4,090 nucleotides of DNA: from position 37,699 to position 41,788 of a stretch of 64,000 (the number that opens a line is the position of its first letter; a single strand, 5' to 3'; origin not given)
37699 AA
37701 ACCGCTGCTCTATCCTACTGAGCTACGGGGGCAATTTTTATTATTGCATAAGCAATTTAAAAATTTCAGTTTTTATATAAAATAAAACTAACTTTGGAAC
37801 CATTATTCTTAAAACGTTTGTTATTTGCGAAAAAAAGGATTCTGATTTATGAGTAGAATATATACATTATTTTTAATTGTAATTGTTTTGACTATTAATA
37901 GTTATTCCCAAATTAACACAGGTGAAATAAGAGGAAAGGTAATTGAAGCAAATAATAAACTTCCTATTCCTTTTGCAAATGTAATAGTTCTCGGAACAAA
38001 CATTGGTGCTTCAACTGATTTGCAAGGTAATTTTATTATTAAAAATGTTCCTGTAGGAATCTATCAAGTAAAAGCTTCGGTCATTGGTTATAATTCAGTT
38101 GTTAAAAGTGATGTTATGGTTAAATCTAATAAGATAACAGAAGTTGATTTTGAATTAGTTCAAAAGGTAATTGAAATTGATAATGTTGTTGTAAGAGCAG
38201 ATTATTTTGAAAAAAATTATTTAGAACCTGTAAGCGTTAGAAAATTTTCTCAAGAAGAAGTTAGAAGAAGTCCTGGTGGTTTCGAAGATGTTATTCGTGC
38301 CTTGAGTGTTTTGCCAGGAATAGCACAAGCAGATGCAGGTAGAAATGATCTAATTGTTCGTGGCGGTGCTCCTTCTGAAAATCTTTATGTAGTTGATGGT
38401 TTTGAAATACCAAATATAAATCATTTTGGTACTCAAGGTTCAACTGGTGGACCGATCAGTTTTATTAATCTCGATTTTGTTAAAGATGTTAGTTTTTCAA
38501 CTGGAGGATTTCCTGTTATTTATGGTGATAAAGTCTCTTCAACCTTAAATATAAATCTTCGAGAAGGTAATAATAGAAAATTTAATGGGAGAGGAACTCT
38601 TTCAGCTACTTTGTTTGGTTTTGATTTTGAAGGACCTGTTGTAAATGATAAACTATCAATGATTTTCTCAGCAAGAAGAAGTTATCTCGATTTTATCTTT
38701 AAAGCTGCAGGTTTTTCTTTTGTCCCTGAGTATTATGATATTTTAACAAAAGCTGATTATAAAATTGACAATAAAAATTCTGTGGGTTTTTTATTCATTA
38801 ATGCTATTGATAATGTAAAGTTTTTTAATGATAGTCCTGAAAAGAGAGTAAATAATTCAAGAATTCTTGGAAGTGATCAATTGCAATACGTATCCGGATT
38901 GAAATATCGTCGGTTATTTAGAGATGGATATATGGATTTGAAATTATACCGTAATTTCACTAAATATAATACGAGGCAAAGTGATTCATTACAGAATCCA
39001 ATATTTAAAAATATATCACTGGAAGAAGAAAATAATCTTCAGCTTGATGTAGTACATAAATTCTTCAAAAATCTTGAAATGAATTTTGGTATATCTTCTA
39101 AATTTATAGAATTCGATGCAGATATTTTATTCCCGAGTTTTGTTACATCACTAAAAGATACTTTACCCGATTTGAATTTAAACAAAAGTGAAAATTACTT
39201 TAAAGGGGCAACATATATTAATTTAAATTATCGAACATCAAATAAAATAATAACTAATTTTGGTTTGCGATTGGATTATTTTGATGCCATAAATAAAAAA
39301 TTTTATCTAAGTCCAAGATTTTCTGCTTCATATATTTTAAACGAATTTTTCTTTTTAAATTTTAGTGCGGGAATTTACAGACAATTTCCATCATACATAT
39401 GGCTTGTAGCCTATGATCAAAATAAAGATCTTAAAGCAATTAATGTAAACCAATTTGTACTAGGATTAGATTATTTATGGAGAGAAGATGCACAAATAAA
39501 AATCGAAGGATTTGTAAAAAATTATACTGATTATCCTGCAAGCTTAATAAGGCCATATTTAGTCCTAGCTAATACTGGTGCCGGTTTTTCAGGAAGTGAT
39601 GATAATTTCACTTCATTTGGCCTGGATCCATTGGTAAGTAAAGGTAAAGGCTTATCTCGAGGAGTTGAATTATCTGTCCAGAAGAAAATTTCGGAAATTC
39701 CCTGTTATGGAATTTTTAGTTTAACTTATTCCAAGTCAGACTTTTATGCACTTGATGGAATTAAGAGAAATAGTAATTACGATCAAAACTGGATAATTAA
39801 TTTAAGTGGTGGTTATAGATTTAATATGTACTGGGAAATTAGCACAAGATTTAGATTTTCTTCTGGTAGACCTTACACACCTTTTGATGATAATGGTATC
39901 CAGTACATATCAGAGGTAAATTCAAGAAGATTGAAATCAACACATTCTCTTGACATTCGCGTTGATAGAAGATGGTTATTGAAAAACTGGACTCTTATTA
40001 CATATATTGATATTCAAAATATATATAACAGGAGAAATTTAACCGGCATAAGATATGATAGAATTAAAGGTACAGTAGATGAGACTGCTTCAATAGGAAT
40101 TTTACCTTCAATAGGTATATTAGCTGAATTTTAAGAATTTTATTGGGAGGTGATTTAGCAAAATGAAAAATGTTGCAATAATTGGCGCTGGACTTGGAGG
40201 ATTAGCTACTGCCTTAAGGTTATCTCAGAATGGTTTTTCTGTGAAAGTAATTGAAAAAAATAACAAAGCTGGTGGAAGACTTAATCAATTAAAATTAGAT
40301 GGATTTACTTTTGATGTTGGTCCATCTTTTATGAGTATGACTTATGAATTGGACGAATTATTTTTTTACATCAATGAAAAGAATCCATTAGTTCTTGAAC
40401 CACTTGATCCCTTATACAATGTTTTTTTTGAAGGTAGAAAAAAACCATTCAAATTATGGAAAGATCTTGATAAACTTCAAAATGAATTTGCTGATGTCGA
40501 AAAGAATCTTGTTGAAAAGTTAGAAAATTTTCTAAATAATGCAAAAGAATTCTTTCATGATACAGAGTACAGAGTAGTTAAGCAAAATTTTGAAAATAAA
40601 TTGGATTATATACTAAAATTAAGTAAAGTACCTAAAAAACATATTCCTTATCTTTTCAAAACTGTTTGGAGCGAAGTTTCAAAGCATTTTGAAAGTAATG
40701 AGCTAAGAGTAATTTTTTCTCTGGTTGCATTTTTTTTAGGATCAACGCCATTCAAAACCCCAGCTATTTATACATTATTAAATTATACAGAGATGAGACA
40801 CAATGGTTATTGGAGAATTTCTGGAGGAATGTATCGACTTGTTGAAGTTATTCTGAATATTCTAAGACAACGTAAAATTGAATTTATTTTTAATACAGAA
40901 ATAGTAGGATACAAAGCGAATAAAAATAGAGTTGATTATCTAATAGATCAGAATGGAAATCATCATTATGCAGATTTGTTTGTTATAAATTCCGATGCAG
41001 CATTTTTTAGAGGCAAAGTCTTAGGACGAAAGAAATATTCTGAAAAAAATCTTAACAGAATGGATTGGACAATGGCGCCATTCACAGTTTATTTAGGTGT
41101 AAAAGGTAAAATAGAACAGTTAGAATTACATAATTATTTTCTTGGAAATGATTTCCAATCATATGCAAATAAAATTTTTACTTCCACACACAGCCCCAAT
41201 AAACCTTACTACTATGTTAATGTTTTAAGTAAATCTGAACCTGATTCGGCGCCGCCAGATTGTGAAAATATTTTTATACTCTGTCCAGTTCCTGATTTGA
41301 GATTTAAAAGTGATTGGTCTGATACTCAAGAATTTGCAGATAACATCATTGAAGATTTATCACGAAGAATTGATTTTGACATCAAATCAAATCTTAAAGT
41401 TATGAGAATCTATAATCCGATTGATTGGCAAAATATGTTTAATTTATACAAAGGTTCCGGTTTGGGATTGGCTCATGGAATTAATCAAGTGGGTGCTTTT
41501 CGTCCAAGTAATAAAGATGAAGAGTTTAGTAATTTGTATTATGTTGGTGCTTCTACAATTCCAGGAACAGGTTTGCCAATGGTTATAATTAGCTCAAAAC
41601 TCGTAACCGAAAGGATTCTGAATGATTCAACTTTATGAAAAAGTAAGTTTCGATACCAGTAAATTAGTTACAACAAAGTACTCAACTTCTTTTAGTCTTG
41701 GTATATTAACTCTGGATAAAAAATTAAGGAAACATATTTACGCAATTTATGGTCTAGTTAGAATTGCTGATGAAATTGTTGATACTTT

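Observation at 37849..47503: Eight-gene carotenoid operon predicted to make a glycosylated, acylated (possibly keto/monocyclic) carotenoid, headed by a TonB-like OMP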

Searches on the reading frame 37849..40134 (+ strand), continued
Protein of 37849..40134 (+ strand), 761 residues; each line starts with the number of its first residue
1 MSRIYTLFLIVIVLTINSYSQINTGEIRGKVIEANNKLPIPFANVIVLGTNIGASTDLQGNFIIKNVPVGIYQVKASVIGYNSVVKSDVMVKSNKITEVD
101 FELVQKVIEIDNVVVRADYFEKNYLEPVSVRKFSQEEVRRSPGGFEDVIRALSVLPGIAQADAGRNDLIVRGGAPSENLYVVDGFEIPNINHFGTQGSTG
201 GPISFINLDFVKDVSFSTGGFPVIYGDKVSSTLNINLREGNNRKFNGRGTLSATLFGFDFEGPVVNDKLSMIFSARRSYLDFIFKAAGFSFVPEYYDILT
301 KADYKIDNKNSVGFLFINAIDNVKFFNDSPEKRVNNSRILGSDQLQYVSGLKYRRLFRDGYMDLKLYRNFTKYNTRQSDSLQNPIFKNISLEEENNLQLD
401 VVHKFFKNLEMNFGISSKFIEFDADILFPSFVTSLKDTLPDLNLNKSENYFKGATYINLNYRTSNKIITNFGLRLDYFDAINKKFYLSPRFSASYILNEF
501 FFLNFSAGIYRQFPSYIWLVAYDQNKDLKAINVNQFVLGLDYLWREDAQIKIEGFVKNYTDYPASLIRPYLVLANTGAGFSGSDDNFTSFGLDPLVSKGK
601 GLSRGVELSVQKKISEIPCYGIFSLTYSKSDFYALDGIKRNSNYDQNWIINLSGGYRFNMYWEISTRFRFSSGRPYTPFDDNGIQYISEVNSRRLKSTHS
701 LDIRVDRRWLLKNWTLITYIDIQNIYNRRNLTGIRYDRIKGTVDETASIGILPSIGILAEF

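Call 42: find_encoding_contigs(protein=P0209, flank=10000, max_places=1)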
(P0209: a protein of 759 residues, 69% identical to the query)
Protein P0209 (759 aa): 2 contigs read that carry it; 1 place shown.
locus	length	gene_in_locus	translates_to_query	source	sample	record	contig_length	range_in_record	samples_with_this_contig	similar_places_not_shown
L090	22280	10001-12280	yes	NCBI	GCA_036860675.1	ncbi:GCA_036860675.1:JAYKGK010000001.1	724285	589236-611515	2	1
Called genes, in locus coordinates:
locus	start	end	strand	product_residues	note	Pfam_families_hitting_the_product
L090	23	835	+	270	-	PF00149:Metallophos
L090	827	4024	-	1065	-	PF18765:Polbeta (faint), PF01326:PPDK_N, PF01909:NTP_transf_2 (faint)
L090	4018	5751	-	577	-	PF01326:PPDK_N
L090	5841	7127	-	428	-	PF02812:ELFV_dehydrog_N, PF00208:ELFV_dehydrog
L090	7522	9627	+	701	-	PF02897:Peptidase_S9_N, PF00326:Peptidase_S9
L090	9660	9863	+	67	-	PF09656:PGPGW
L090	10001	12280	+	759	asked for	PF13620:CarboxypepD_reg, PF13715:CarbopepD_reg_2, PF07715:Plug, PF00593:TonB_dep_Rec_b-barrel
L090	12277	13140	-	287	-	PF00512:HisKA, PF02518:HATPase_c, PF13589:HATPase_c_3 (weak)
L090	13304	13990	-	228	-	PF00072:Response_reg, PF00486:Trans_reg_C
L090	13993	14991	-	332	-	PF01408:GFO_IDH_MocA, PF22725:GFO_IDH_MocA_C3, PF02894:GFO_IDH_MocA_C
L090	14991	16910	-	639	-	PF13292:DXP_synthase_N, PF00676:E1_dh (weak), PF02775:TPP_enzyme_C (weak), PF02779:Transket_pyr, PF17147:PFOR_II (faint), PF02780:Transketolase_C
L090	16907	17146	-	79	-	PF02609:Exonuc_VII_S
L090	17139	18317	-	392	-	PF13742:tRNA_anti_2, PF01336:tRNA_anti-codon, PF02601:Exonuc_VII_L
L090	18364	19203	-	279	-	-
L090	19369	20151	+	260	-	PF01975:SurE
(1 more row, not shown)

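Call 78: find_encoding_contigs(protein=P0196, flank=10000, max_places=1)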
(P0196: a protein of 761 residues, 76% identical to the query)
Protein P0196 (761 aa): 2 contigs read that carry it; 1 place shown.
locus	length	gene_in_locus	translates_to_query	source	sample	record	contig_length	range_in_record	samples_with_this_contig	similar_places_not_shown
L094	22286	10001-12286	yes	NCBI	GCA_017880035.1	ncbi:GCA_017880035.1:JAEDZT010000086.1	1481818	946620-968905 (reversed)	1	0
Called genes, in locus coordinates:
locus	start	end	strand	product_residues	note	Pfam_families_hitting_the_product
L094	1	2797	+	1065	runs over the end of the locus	PF07494:Reg_prop (faint), PF07495:Y_Y_Y, PF00512:HisKA, PF02518:HATPase_c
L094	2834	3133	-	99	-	PF00543:P-II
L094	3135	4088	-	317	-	PF05982:Sbt_1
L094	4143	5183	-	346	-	PF05673:DUF815 (faint), PF03215:Rad17 (weak), PF05496:RuvB_N, PF06068:TIP49 (faint), PF01078:Mg_chelatase (faint), PF00004:AAA, PF17864:AAA_lid_4, PF05491:WHD_RuvB, +2 more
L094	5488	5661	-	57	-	PF07681:DoxX (weak)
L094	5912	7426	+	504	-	PF18962:Por_Secre_tail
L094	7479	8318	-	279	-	PF13489:Methyltransf_23, PF08241:Methyltransf_11, PF08242:Methyltransf_12, PF13649:Methyltransf_25, PF13847:Methyltransf_31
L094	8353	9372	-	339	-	PF00316:FBPase, PF18913:FBPase_C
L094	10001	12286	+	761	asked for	PF13620:CarboxypepD_reg, PF13715:CarbopepD_reg_2, PF07715:Plug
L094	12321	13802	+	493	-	PF00890:FAD_binding_2 (weak), PF01266:DAO (weak), PF01593:Amino_oxidase, PF07992:Pyr_redox_2 (faint), PF13450:NAD_binding_8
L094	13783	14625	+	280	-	PF00494:SQS_PSY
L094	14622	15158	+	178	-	-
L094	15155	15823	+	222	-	PF18916:Lycopene_cyc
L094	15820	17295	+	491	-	PF00070:Pyr_redox (faint), PF00890:FAD_binding_2 (weak), PF01266:DAO (weak), PF01593:Amino_oxidase, PF01946:Thi4 (faint), PF03486:HI0933_like (faint), PF07992:Pyr_redox_2 (weak), PF13450:NAD_binding_8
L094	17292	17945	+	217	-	PF01553:Acyltransferase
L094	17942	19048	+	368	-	PF13506:Glyco_transf_21, PF00535:Glycos_transf_2, PF10111:Glyco_tranf_2_2, PF13641:Glyco_tranf_2_3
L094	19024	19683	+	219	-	PF04240:Caroten_synth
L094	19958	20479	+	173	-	PF14352:DUF4402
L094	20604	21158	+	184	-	PF08241:Methyltransf_11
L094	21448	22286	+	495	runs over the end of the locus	PF11638:DnaA_N, PF00308:Bac_DnaA, PF01695:IstB_IS21 (weak), PF08299:Bac_DnaA_C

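Call 79: find_encoding_contigs(protein=P0199, flank=10000, max_places=1)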
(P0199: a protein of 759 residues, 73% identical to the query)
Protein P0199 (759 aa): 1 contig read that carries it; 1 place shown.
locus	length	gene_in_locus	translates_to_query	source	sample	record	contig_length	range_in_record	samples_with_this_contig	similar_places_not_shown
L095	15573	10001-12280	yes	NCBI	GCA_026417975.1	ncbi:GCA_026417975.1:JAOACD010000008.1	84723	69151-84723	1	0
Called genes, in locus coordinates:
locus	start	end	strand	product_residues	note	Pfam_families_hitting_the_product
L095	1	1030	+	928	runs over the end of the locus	PF00082:Peptidase_S8, PF18962:Por_Secre_tail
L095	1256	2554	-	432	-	PF07690:MFS_1, PF00854:PTR2, PF07690:MFS_1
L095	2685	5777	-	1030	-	PF00873:ACR_tran, PF03176:MMPL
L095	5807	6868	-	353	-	PF25919:BSH_CusB (faint), PF25917:BSH_RND, PF25935:BSH_LcnD (weak), PF25973:BSH_CzcB, PF25876:HH_MFP_RND, PF25944:Beta-barrel_RND (weak), PF25954:Beta-barrel_RND_2, PF25967:RND-MFP_C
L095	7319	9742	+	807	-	PF13620:CarboxypepD_reg, PF13715:CarbopepD_reg_2, PF07715:Plug, PF00593:TonB_dep_Rec_b-barrel, PF14905:OMP_b-brl_3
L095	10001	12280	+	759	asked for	PF13620:CarboxypepD_reg, PF13715:CarbopepD_reg_2, PF07715:Plug (weak), PF00593:TonB_dep_Rec_b-barrel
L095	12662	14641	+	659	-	PF00657:Lipase_GDSL, PF13472:Lipase_GDSL_2, PF18962:Por_Secre_tail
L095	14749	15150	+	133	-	PF00583:Acetyltransf_1, PF13673:Acetyltransf_10, PF13508:Acetyltransf_7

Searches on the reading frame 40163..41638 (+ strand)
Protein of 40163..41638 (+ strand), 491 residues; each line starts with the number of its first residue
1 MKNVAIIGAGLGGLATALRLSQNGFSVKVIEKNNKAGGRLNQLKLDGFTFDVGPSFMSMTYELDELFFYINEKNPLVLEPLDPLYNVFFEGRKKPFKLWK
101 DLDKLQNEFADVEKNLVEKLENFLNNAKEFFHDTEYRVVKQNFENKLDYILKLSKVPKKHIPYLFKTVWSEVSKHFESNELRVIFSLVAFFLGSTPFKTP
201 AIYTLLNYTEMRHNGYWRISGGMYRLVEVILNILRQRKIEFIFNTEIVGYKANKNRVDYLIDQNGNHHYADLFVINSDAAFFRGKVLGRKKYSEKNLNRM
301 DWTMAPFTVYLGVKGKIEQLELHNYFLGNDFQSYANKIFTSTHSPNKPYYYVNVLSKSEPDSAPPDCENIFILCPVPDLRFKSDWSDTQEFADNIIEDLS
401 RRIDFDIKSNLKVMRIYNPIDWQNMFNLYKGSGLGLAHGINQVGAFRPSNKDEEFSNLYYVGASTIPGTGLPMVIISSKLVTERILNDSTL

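Call 3: search_protein_families(library=pfam, proteins=[window:40163-41638:+], max_evalue=0.01)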
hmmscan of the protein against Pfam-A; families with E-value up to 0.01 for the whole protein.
window:40163-41638:+ (491 aa): 12 families
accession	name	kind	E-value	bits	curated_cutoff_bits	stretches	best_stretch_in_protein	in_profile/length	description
PF01593.30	Amino_oxidase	-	2.9e-20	73.4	19.8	1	11-486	1-443/443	Flavin containing amine oxidoreductase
PF13450.12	NAD_binding_8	-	9.3e-14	51.9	21.9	1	6-59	1-54/68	NAD(P)-binding Rossmann-like domain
PF01266.30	DAO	-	7.1e-09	36.1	27.9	1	4-37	2-35/353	FAD dependent oxidoreductase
PF07992.20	Pyr_redox_2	-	4e-08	33.5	26.1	1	3-35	2-35/291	Pyridine nucleotide-disulphide oxidoreductase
PF00890.30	FAD_binding_2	-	5.4e-06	26.3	20.4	1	4-39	2-37/414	FAD binding domain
PF03486.20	HI0933_like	-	1.4e-05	25.1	50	1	3-40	2-39/244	HI0933-like protein Rossmann domain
PF12831.13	FAD_oxidored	-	9.6e-05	22.3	27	1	4-40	2-38/416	FAD dependent oxidoreductase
PF01494.25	FAD_binding_3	-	0.00013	21.8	22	1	3-35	3-35/349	FAD binding domain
PF13738.12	Pyr_redox_3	-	0.00087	19.1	30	1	6-75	2-69/305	Pyridine nucleotide-disulphide oxidoreductase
PF00070.33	Pyr_redox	-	0.00094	20.1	22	0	3-36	1-34/82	Pyridine nucleotide-disulphide oxidoreductase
PF13454.12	NAD_binding_9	-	0.0053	17.2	21.8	0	5-58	1-59/155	FAD-NAD(P)-binding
PF01946.23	Thi4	-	0.0088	15.7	26.2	0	3-38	19-55/235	Thi4 family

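Call 4: search_protein_families(library=ncbifam, proteins=[window:40163-41638:+], max_evalue=0.01)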
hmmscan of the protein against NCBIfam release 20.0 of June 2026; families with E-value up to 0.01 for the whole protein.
window:40163-41638:+ (491 aa): 84 families (the best 25 are shown)
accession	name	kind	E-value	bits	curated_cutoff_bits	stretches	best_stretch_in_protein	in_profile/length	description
TIGR02734.1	crtI_fam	subfamily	1.1e-110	370.8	238.1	1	5-489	2-492/504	phytoene desaturase family protein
NF058655.1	CrtID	equivalog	1.9e-102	343.6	640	1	4-481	1-477/478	bifunctional phytoene desaturase/3,4-desaturase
NF042421.1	hydcarot_desat_CrtD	equivalog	1.9e-68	231.1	500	1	1-485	1-483/487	1-hydroxycarotenoid 3,4-desaturase CrtD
NF045637.1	carotdesatCrtDProt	equivalog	3.5e-58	197.3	580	1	4-488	1-485/485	1-hydroxycarotenoid 3,4-desaturase CrtD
TIGR02733.1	desat_CrtD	equivalog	6.4e-21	74.6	549.7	1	2-487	2-490/492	C-3',4' desaturase CrtD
TIGR02730.1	carot_isom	equivalog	1.7e-10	40.3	586.9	1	4-488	3-491/493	carotenoid isomerase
NF005548.0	PRK07208.1-4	equivalog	2.1e-10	39.8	389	1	1-92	3-93/488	hypothetical protein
TIGR03467.1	HpnE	equivalog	1.4e-09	37.8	283.05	1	4-51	1-50/430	hydroxysqualene dehydroxylase HpnE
NF005560.0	PRK07233.1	equivalog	3.4e-09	36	252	1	3-50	2-49/435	hypothetical protein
NF008845.0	PRK11883.1-5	equivalog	1.2e-08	33.8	560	1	2-57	5-67/468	protoporphyrinogen oxidase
TIGR00562.1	proto_IX_ox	equivalog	4.9e-08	32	97.85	1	1-57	2-60/470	protoporphyrinogen oxidase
NF005545.0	PRK07208.1-1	equivalog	7.8e-08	31.1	451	1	3-67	9-75/504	hypothetical protein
NF045689.1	BCarotKetCrtO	equivalog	1.2e-07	30.7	1000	0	3-39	5-41/563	beta-carotene ketolase CrtO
TIGR03197.1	MnmC_Cterm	equivalog_domain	3.2e-07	29.8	174.2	1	3-37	1-35/400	FAD-dependent 5-carboxymethylaminomethyl-2-thiouridine(34) oxidoreductase MnmC1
NF045663.1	diclust_near_Sec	equivalog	4.6e-07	28.3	530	1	2-45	107-150/759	pyridine nucleotide-disulfide oxidoreductase/dicluster-binding protein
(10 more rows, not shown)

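Call 68: search_solved_structures(query=window:40163-41635:+, max_evalue=1e-10)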
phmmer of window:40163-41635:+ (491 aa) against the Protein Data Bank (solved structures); distinct sequences matched with E-value up to 1e-10: 2.
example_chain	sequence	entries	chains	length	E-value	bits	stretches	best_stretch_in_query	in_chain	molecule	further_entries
4dgk_A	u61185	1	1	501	1.6e-55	191.9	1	1-488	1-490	Phytoene dehydrogenase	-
4rep_A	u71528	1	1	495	2.2e-55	191.4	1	1-485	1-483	Gamma-carotene desaturase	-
